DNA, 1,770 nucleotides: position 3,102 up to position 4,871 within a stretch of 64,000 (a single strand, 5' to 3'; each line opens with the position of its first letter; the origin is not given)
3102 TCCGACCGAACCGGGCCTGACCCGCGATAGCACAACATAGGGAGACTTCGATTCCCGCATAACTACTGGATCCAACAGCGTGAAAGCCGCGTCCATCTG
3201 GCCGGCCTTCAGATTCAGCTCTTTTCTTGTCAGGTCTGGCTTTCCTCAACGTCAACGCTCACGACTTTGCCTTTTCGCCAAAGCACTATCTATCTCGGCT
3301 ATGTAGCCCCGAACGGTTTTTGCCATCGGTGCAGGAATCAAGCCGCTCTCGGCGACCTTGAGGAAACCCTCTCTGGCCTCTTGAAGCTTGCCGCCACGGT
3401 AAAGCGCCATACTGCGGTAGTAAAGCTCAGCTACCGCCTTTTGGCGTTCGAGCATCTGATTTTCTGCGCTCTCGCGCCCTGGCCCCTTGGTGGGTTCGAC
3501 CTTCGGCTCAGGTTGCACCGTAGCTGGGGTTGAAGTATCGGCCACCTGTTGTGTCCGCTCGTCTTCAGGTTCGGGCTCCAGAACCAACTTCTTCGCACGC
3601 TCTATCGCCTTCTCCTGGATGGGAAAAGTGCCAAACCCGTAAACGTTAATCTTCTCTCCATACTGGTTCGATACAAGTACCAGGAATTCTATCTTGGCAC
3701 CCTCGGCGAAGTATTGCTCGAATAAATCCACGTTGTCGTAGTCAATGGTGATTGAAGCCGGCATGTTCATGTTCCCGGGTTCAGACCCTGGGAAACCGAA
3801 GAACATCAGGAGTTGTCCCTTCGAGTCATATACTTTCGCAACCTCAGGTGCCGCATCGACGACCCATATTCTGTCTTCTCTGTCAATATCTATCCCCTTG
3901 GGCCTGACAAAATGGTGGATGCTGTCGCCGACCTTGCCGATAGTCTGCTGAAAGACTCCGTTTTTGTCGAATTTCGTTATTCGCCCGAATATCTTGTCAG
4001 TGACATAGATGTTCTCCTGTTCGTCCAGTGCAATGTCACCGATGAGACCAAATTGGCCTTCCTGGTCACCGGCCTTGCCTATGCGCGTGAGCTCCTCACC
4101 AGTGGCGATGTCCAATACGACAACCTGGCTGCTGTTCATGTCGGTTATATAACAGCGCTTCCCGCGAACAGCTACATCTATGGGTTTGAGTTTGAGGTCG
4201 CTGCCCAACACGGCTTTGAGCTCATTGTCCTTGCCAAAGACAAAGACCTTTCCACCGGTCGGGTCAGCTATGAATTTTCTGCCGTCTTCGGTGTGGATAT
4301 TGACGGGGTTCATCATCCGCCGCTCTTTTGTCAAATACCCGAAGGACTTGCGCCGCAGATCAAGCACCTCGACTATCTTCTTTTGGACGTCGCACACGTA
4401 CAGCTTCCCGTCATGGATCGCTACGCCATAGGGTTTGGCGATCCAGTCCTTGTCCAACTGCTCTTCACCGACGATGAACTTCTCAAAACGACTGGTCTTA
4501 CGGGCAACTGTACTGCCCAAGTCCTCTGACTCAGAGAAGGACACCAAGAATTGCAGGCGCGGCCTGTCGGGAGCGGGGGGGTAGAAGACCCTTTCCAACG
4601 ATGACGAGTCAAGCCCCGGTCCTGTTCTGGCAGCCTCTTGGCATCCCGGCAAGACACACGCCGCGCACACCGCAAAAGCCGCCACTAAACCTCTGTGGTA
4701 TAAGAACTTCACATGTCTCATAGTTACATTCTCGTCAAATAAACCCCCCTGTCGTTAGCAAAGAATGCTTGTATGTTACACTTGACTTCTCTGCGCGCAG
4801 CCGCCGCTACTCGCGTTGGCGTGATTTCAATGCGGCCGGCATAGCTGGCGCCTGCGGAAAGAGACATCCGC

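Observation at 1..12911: Ten co-oriented genes that look like a trans-envelope electron conduit built from non-canonical parts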

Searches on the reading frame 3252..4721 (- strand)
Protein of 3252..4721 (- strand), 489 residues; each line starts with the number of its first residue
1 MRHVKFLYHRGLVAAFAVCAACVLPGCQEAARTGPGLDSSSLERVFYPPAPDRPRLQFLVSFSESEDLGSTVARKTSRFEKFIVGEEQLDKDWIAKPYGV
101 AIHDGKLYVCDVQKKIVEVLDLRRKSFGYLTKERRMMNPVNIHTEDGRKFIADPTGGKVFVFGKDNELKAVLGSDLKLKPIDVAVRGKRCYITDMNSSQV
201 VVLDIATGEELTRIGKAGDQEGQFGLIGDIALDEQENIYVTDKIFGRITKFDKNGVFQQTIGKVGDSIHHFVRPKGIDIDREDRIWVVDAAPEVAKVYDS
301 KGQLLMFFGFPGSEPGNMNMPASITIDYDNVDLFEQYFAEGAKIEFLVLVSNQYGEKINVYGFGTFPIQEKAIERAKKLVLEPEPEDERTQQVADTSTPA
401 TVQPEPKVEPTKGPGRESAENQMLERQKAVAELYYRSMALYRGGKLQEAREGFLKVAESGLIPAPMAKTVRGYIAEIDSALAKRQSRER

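Call 5: search_protein_families(library=pfam, proteins=[window:3252-4721:-], max_evalue=0.01)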
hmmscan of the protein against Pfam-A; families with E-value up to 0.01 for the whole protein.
window:3252-4721:- (489 aa): 2 families
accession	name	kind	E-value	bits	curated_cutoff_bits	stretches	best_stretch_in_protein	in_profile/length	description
PF17170.10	DUF5128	-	7.9e-10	38.8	22.9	2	183-252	49-118/321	6-bladed beta-propeller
PF01436.27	NHL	-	3.9e-07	30.2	20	0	271-289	1-19/28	NHL repeat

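Call 6: search_protein_families(library=ncbifam, proteins=[window:3252-4721:-], max_evalue=0.01)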
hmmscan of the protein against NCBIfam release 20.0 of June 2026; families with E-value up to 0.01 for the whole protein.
window:3252-4721:- (489 aa): 7 families
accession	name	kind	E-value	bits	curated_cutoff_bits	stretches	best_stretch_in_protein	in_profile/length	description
NF035926.1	scyF_NHL_VPEP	equivalog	2.6e-26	92.6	350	2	103-264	112-286/376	scytonemin biosynthesis PEP-CTERM protein ScyF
NF047780.1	LIC12708_fam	subfamily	2.1e-11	43.3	150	1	136-309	56-221/391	LIC_12708 family protein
NF053768.1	CIS12_fam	equivalog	2.4e-07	29.9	860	1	93-210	86-201/715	CIS12 family contractile injection system protein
NF038015.2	AztD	exception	0.0014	17.5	400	0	183-213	311-341/356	zinc metallochaperone AztD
TIGR02276.1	beta_rpt_yvtn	repeat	0.004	17.1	27.85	0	187-214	3-30/42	beta-propeller repeat protein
NF052280.1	7_blade_YncE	equivalog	0.0054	15.6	400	0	184-216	224-256/338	7-bladed beta-propeller protein YncE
NF033206.1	ScyE_fam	subfamily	0.0055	16.3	80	0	227-291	255-321/333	ScyD/ScyE family protein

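Call 82: search_solved_structures(query=window:3252-4721:-, max_evalue=0.01)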
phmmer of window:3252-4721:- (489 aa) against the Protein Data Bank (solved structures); distinct sequences matched with E-value up to 0.01: 20.
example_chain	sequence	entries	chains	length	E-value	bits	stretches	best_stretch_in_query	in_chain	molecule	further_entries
9jur_A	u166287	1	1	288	9.8e-25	90.6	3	214-326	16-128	E3 ubiquitin-protein ligase TRIM71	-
8j72_A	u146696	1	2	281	1.4e-24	90.1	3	214-326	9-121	E3 ubiquitin-protein ligase TRIM71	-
7qrx_A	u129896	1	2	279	1.2e-23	87.1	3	188-313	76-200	E3 ubiquitin-protein ligase TRIM71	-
6fpt_A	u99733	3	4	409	6e-22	81.4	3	210-330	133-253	E3 ubiquitin-protein ligase TRIM71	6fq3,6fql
6d69_A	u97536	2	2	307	1.8e-19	73.2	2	209-327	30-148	NHL Repeat Region of D. melanogaster Thin | Thin, isoform D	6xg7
7qrw_A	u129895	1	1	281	4.1e-15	58.9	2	182-298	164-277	Isoform 4 of Tripartite motif-containing protein 3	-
7qrv_A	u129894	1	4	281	5.2e-14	55.3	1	146-309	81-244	Tripartite motif-containing protein 2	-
7b96_A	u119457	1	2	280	5.5e-14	55.2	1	146-309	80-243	Isoform 2 of Tripartite motif-containing protein 2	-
7b2r_A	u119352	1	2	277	6.6e-14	54.9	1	146-309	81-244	Tripartite motif-containing protein 2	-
4zlr_A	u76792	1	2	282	1.2e-08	37.6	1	213-310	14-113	Brain tumor protein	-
5ex7_A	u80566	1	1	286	1.2e-08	37.6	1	213-310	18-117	Brain tumor protein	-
1q7f_A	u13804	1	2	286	1.2e-08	37.6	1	213-310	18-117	brain tumor CG10719-PA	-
7zph_A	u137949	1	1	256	9.6e-08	34.6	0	229-292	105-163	Pizza6-TNK-RSH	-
7zpw_A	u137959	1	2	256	1.3e-05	27.5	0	229-292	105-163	Pizza6-TSK-TSH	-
7nyq_A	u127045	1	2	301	0.00013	24.3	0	261-330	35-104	Meiotic P26, isoform C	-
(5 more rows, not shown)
